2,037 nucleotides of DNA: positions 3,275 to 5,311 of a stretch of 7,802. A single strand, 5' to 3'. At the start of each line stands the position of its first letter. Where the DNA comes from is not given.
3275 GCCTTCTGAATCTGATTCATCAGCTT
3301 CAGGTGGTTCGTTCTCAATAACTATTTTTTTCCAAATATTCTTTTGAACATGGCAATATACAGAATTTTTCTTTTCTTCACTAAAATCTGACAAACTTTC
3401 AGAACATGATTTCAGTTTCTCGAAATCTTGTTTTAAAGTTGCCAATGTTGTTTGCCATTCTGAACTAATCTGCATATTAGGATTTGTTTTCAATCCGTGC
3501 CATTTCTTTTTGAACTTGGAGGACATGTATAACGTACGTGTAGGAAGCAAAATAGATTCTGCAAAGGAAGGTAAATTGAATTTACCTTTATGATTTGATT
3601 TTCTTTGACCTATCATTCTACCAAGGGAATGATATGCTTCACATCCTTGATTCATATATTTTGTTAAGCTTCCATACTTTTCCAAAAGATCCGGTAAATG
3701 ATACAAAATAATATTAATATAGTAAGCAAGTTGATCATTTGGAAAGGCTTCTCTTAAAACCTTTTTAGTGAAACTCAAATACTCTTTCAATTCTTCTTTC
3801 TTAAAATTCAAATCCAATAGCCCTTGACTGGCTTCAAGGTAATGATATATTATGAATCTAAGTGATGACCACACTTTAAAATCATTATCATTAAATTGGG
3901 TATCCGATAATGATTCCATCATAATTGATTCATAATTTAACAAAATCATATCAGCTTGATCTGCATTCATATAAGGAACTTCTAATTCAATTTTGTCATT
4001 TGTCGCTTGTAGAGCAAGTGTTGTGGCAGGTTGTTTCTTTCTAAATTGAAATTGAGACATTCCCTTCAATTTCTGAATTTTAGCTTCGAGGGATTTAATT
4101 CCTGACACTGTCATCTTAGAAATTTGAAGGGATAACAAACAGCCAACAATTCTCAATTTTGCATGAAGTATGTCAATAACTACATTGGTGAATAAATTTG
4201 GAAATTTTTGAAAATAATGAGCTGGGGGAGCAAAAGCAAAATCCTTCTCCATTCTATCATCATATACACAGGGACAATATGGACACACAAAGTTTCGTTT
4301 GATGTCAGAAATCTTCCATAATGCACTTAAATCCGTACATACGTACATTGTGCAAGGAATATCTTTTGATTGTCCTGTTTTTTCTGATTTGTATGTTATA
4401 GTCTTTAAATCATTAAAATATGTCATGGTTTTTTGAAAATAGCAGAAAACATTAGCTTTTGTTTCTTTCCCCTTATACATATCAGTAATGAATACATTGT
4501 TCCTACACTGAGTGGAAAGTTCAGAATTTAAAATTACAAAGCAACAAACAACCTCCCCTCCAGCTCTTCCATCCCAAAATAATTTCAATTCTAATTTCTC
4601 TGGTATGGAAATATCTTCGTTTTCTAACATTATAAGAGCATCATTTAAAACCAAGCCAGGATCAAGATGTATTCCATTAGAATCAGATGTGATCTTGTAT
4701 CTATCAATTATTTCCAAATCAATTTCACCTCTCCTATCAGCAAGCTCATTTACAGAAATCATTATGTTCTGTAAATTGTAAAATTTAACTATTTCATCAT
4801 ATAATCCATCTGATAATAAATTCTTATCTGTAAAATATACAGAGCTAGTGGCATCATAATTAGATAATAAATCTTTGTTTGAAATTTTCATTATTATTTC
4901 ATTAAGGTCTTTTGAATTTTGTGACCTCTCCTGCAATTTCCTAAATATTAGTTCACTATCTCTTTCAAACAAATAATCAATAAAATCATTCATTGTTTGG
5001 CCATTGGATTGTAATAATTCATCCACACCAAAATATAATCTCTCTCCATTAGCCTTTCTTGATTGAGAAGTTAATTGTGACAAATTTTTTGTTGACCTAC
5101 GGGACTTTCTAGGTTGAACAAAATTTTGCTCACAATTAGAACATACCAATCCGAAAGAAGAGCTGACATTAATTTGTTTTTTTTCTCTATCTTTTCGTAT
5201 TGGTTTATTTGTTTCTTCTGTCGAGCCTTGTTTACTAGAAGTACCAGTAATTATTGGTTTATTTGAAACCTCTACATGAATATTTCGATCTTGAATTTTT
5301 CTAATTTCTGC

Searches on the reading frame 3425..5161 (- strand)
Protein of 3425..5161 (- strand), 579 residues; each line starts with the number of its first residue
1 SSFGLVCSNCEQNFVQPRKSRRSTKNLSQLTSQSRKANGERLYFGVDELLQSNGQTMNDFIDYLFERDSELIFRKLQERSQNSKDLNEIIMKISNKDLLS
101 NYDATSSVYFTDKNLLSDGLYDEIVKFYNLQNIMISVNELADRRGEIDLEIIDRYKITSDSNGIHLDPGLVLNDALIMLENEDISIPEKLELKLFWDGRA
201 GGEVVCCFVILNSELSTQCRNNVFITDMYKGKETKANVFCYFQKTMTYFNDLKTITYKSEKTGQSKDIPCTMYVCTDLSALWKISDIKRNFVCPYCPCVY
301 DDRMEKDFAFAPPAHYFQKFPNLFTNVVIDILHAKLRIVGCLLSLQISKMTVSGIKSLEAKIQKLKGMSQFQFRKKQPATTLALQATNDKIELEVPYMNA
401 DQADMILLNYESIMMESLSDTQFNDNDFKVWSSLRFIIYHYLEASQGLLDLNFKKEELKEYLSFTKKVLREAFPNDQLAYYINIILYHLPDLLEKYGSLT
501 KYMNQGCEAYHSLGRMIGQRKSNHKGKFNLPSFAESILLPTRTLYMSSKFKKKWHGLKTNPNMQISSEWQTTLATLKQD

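Call 22: search_solved_structures(query=A3, max_evalue=10, show_alignments=3)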
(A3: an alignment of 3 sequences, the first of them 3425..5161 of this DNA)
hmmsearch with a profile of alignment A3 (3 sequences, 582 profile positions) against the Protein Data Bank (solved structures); distinct sequences matched with E-value up to 10: 1.
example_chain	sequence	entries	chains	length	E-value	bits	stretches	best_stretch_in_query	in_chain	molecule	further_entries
23vu_A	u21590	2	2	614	0.72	11.7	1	281-326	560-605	UnCas12m4a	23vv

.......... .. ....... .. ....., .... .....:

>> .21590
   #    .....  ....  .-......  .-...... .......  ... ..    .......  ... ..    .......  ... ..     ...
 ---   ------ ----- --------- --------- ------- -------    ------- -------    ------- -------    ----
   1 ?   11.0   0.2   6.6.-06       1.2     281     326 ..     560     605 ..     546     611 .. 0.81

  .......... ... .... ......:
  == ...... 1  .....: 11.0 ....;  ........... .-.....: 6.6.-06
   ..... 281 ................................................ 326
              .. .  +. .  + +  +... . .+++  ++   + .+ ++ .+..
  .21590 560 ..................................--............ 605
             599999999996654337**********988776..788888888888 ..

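Call 23: find_homologous_proteins(query=A3, max_evalue=0.01)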
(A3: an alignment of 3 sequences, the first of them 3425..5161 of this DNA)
Query A3 (3 sequences) (579 aa, profile of the alignment): 2 proteins with E <= 0.01 among 8000 candidates.
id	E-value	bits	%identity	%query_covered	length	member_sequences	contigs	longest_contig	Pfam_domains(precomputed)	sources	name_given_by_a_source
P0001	0.0e+0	1050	100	100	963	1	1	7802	PF00172.24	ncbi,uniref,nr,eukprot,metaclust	ncbi:predicted protein [Naegleria gruberi]|uniref:Predicted protein n=1 Tax=Naegleria gruberi TaxID=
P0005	2.5e-143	497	100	48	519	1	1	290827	-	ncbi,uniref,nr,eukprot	ncbi:predicted protein [Naegleria gruberi]|uniref:Predicted protein n=1 Tax=Naegleria gruberi TaxID=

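Call 24: find_encoding_contigs(protein=P0005, flank=10000, max_places=4)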
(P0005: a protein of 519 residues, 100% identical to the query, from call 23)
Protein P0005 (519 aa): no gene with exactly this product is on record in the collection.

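Call 35: search_protein_representatives(alignment_id=A3)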
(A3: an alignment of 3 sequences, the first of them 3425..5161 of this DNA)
Query: 3 sequences, 582 profile positions. Proteins with E-value up to 0.001 (for the whole library): 195; up to 1e-10: 64; up to 1e-30: 12. The best 150 are listed.
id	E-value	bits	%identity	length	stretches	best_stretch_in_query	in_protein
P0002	0.0e+00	1095.4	-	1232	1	1-582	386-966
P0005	8.1e-144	496.9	-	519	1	310-582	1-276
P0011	2.3e-121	422.8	-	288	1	330-582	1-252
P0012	7.3e-68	246.2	-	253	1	232-483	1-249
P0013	9.6e-60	219.3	-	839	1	3-565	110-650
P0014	8.5e-55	203.0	-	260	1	33-277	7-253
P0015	4.6e-54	200.6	-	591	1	96-570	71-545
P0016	2.5e-49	185.0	-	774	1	2-563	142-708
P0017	1.2e-44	169.5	-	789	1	4-515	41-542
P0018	4.1e-43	164.4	-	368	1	193-517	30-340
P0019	8.0e-40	153.6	-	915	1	98-516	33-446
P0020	1.1e-38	149.8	-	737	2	1-404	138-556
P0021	1.5e-29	119.6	-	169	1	338-509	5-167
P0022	5.5e-28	114.5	-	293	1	359-559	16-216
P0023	9.5e-27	110.4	-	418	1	335-568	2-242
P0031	7.9e-23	97.4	-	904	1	60-525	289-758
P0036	1.9e-20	89.6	-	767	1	106-530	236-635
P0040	1.5e-18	83.3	-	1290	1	14-541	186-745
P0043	2.1e-17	79.5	-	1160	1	336-564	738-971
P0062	7.9e-13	64.4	-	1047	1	105-530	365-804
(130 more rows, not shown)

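Call 37: search_protein_families(library=pfam, proteins=[P0013, P0016, P0017, P0019, P0020, P0031, P0036, P0040, P0043, P0062], max_evalue=0.01)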
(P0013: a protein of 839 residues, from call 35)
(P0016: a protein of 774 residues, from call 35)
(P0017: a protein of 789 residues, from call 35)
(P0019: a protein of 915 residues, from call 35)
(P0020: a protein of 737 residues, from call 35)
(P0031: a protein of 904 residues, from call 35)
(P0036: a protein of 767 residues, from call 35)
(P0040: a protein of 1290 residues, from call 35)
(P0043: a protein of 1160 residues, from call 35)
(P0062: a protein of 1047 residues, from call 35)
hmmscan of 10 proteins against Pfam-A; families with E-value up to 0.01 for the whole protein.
P0013 (839 aa): 1 family
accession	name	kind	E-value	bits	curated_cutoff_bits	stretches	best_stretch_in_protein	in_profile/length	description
PF06918.19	DUF1280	-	1.9e-05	24.8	25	1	329-362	184-217/220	Protein of unknown function (DUF1280)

P0016 (774 aa): 0 families

P0017 (789 aa): 0 families

P0019 (915 aa): 1 family
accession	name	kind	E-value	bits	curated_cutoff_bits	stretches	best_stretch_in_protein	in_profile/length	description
PF02902.25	Peptidase_C48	-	7e-16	59.2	20.7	1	820-907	2-114/217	Ulp1 protease family, C-terminal catalytic domain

P0020 (737 aa): 0 families

P0031 (904 aa): 0 families

P0036 (767 aa): 0 families

P0040 (1290 aa): 1 family
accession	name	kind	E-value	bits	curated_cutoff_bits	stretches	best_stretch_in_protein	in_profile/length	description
PF02902.25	Peptidase_C48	-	1.8e-07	31.7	20.7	1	1155-1250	84-188/217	Ulp1 protease family, C-terminal catalytic domain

P0043 (1160 aa): 0 families

P0062 (1047 aa): 0 families

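Call 38: list_cluster_members(proteins=[P0013, P0015, P0016, P0017, P0019, P0020, P0031, P0036, P0040, P0043])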
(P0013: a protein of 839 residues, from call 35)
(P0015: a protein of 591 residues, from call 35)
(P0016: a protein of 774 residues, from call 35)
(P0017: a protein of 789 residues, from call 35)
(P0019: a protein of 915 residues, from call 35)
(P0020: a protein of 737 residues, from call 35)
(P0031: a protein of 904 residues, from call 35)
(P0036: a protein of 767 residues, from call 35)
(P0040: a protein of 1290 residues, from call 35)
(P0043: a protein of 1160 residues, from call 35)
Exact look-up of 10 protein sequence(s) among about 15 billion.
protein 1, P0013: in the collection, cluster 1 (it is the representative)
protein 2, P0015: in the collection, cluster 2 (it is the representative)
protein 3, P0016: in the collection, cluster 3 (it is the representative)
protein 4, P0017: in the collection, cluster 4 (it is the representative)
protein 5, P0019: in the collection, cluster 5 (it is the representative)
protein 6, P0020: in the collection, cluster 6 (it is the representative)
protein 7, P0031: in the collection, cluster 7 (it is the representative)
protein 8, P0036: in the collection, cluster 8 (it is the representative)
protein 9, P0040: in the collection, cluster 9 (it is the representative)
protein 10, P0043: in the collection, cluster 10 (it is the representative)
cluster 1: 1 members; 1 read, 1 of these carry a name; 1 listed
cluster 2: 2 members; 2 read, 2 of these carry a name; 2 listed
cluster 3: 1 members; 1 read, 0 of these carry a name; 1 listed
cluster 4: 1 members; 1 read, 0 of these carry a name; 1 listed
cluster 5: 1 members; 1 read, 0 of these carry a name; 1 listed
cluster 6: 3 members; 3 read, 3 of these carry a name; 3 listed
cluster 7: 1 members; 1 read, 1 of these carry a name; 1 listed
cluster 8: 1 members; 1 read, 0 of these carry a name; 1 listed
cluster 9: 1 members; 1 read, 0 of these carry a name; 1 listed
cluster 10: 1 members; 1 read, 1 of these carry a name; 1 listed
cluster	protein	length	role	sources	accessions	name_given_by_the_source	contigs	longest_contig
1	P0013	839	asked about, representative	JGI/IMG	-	hypothetical protein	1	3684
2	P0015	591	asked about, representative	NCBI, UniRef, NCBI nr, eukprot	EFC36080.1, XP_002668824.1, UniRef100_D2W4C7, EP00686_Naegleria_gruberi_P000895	predicted protein [Naegleria gruberi] | Predicted protein n=1 Tax=Naegleria gruberi TaxID=5762 RepID=D2W4C7_NAEGR | uncharacterized protein NAEGRDRAFT_76258 [Naegleria gruberi]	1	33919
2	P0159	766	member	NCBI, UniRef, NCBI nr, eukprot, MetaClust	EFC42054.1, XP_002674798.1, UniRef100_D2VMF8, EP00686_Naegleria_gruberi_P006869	predicted protein [Naegleria gruberi] | Predicted protein n=1 Tax=Naegleria gruberi TaxID=5762 RepID=D2VMF8_NAEGR | uncharacterized protein NAEGRDRAFT_70118 [Naegleria gruberi]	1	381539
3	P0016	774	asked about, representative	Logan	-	-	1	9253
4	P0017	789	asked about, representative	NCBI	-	-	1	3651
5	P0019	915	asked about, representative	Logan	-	-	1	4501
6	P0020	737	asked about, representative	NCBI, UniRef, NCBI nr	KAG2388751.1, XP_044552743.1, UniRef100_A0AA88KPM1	hypothetical protein C9374_000190 [Naegleria lovaniensis] | Uncharacterized protein n=1 Tax=Naegleria lovaniensis TaxID=51637 RepID=A0AA88KPM1_NAELO | uncharacterized protein C9374_000190 [Naegleria lovaniensis]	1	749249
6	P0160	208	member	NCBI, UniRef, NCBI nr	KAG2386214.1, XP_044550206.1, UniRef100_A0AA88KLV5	hypothetical protein C9374_002660 [Naegleria lovaniensis] | Uncharacterized protein n=1 Tax=Naegleria lovaniensis TaxID=51637 RepID=A0AA88KLV5_NAELO | uncharacterized protein C9374_002660 [Naegleria lovaniensis]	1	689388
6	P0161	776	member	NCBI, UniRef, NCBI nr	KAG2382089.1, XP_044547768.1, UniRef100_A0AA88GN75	hypothetical protein C9374_005881 [Naegleria lovaniensis] | Uncharacterized protein n=1 Tax=Naegleria lovaniensis TaxID=51637 RepID=A0AA88GN75_NAELO | uncharacterized protein C9374_005881 [Naegleria lovaniensis]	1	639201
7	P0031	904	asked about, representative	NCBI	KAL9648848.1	hypothetical protein ABK040_003778 [Willaertia magna]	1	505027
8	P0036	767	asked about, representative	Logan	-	-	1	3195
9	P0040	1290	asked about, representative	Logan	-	-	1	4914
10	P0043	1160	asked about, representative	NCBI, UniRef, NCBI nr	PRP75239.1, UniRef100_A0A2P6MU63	hypothetical protein PROFUN_15917 [Planoprotostelium fungivorum] | Uncharacterized protein n=1 Tax=Planoprotostelium fungivorum TaxID=1890364 ...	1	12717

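Call 42: search_solved_structures(query=A4, max_evalue=10, show_alignments=4)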
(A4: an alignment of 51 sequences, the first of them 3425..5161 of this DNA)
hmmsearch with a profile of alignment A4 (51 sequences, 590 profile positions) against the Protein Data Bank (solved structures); distinct sequences matched with E-value up to 10: 18.
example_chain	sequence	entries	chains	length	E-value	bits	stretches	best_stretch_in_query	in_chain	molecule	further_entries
3jbw_A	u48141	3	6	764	5.6e-12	48.3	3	444-519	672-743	V(D)J recombination-activating protein 1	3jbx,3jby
6dbi_C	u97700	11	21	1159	2.5e-11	46.2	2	444-519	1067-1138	Recombination activating gene 1 - MBP chimera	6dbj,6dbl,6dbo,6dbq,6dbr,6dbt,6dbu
6dbv_A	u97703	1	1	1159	4.1e-11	45.4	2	444-519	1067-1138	Recombination activating gene 1 - MBP chimera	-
6xnx_A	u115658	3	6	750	2.6e-09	39.5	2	444-523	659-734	V(D)J recombination-activating protein 1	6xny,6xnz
9lqv_A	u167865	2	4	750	9.4e-09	37.7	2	446-523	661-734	V(D)J recombination-activating protein 1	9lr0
6v0v_A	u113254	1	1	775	1.2e-08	37.4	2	447-524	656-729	V(D)J recombination-activating protein 1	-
9lqo_A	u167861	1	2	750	1.2e-08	37.3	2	446-523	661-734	V(D)J recombination-activating protein 1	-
5zdz_A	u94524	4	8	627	1.3e-08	37.2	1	447-523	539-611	mouse RAG1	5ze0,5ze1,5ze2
9jpu_A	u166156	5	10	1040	2.9e-08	36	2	447-524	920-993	V(D)J recombination-activating protein 1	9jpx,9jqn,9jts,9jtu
6b40_A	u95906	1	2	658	3.6e-08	35.8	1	371-509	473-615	RAG1L,RAG1L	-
4wwx_B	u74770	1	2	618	3.6e-08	35.7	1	447-523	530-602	V(D)J recombination-activating protein 1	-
9lqp_A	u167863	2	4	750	3.2e-07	32.6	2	446-523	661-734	V(D)J recombination-activating protein 1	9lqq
6cij_A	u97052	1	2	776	6.1e-07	31.7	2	447-524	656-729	V(D)J recombination-activating protein 1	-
6cg0_A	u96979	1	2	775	6.1e-07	31.7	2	447-524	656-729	V(D)J recombination-activating protein 1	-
6cik_A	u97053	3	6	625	6.6e-07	31.6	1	447-523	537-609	V(D)J recombination-activating protein 1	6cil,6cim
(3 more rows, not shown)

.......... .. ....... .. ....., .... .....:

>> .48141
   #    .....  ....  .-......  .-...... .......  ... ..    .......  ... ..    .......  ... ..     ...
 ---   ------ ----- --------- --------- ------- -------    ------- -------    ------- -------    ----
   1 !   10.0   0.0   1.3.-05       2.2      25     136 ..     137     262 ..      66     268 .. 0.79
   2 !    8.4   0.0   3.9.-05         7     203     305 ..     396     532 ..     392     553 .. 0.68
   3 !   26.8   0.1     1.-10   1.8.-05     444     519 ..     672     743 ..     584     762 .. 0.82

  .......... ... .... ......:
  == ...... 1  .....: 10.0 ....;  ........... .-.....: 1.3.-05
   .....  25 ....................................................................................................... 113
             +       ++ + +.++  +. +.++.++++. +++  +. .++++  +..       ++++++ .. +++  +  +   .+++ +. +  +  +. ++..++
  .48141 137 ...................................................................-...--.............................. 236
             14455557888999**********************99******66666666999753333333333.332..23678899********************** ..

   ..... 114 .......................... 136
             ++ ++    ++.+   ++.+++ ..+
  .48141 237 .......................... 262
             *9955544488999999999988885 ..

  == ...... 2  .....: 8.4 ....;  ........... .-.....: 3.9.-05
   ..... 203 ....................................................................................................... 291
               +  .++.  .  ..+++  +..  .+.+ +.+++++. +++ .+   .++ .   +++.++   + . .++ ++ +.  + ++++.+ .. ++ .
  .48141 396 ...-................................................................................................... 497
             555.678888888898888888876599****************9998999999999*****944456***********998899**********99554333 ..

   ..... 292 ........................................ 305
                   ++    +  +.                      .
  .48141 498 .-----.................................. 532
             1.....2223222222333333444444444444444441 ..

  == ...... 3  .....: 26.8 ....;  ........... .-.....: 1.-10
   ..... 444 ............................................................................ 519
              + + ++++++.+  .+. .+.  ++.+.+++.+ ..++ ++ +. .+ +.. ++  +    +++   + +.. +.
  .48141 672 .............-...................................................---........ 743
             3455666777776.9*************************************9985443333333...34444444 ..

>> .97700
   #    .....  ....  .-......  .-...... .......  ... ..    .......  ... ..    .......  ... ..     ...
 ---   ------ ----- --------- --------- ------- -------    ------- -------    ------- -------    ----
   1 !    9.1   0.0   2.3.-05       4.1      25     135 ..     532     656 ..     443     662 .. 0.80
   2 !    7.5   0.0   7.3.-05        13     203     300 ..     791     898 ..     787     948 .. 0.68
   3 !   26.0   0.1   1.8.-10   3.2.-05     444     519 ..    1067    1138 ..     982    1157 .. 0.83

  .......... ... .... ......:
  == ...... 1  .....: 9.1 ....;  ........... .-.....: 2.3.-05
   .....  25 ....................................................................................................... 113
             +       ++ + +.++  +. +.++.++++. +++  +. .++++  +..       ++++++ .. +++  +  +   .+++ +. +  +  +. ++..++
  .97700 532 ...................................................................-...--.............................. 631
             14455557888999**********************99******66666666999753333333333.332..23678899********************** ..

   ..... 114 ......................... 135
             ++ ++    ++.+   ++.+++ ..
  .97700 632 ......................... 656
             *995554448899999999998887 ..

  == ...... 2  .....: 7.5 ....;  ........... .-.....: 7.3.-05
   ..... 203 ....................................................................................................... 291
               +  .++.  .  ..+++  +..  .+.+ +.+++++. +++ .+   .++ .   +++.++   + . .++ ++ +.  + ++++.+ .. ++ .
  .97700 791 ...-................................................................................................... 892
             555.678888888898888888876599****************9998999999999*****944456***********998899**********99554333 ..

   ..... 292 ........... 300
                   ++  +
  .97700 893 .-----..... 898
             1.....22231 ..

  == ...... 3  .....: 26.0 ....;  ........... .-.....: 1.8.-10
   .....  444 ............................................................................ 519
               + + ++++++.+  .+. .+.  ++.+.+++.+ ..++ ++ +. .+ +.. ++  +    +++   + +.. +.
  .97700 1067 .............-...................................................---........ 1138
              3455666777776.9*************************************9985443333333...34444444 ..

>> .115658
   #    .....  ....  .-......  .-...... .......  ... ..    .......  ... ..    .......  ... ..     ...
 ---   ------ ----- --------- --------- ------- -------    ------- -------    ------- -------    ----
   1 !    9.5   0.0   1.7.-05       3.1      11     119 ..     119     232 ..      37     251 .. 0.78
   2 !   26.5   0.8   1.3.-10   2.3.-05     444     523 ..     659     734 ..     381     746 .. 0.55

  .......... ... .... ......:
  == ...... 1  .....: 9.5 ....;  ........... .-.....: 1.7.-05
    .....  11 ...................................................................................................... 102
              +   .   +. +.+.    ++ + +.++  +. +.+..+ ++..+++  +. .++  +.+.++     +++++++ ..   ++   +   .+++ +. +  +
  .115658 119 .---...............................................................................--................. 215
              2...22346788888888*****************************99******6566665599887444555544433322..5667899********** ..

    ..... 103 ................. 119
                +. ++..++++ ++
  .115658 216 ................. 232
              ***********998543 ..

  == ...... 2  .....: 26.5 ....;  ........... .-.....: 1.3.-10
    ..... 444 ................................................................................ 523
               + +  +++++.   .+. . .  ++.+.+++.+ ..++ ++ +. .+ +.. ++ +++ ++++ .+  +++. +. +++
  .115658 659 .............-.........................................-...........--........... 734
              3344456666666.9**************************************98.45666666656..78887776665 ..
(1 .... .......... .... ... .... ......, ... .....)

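Call 47: find_encoding_contigs(protein=P0161, flank=8000, max_places=3)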
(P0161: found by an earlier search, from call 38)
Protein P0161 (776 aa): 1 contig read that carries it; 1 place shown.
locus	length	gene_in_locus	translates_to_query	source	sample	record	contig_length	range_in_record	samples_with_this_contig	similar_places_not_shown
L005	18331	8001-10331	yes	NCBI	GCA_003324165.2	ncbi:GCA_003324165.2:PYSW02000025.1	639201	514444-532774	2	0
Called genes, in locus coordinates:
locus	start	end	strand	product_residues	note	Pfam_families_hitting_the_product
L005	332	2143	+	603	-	-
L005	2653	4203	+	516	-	PF13475:DUF4116 (weak), PF24755:SpoVR_C (faint), PF13475:DUF4116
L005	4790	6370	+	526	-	-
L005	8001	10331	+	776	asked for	-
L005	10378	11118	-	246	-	-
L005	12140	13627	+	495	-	-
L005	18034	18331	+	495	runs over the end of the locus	-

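Call 48: find_encoding_contigs(protein=P0159, flank=8000, max_places=3)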
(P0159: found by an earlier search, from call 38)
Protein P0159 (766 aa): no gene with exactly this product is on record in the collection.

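Call 49: find_encoding_contigs(protein=P0031, flank=8000, max_places=3)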
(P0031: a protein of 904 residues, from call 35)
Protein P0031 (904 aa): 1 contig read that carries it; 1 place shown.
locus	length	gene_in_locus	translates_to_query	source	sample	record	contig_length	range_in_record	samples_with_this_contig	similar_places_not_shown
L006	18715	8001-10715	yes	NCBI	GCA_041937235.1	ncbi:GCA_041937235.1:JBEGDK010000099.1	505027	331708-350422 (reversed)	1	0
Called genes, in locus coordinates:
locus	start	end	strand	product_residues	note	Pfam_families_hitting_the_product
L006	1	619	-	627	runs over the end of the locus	PF19086:Terpene_syn_C_2 (faint), PF00348:polyprenyl_synt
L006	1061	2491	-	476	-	PF00134:Cyclin_N, PF02984:Cyclin_C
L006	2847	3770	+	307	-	PF01488:Shikimate_DH (weak), PF03446:NAD_binding_2, PF14833:NAD_binding_11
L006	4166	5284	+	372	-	-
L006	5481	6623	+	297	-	PF00106:adh_short, PF02719:Polysacc_synt_2, PF08659:KR, PF13561:adh_short_C2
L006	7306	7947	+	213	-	-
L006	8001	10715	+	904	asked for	-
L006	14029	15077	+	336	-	-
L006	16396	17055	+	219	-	-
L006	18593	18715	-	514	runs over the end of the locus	-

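Call 51: predict_structure(alignment_id=A4)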
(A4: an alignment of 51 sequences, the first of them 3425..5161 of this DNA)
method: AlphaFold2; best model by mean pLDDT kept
length: 579 residues; sequences in the alignment: 51
mean_pLDDT: 88.7   pTM: 0.82
mean pLDDT of the five models: 88.7, 87.3, 87.1, 86.1, 85.9
residues with pLDDT >= 90: 388; 70-90: 124; 50-70: 64; < 50: 3
segments of 3 or more residues with pLDDT < 50: none
pLDDT, mean of each block of 10 residues (from residue 1): 60 60 73 86 90 92 84 71 55 58 90 93 88 89 96 97 97 98 97 94 95 97 98 95 97 97 96 96 83 88 85 86 96 97 94 95 97 86 54 91 97 94 95 96 94 95 95 88 96 97 96 92 67 93 98 94 83 86
secondary structure, 60 per line:
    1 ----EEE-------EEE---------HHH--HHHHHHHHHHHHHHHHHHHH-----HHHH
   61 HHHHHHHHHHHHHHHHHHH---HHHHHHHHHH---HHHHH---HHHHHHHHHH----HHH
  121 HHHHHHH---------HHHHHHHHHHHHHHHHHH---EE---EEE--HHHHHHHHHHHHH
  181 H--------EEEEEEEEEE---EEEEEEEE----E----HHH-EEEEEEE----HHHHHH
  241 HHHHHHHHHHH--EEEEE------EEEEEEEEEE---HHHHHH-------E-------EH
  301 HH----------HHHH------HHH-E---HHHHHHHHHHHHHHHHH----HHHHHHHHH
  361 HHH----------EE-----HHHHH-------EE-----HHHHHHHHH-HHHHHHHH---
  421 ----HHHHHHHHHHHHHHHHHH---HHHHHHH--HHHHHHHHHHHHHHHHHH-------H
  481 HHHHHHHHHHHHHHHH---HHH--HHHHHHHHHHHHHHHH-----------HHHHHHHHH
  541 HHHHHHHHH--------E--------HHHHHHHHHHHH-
elements in order: E5-7 E15-17 H32-51 H57-79 H83-92 H96-100 H104-113 H118-127 H137-154 E163-165 H168-181 E190-199 E203-210 E224-230 H235-251 E254-258 E265-274 H278-283 H313-316 H331-347 H352-363 H381-385 H400-408 H410-417 H425-442 H446-452 H455-472 H480-496 H505-520 H532-549 H567-578
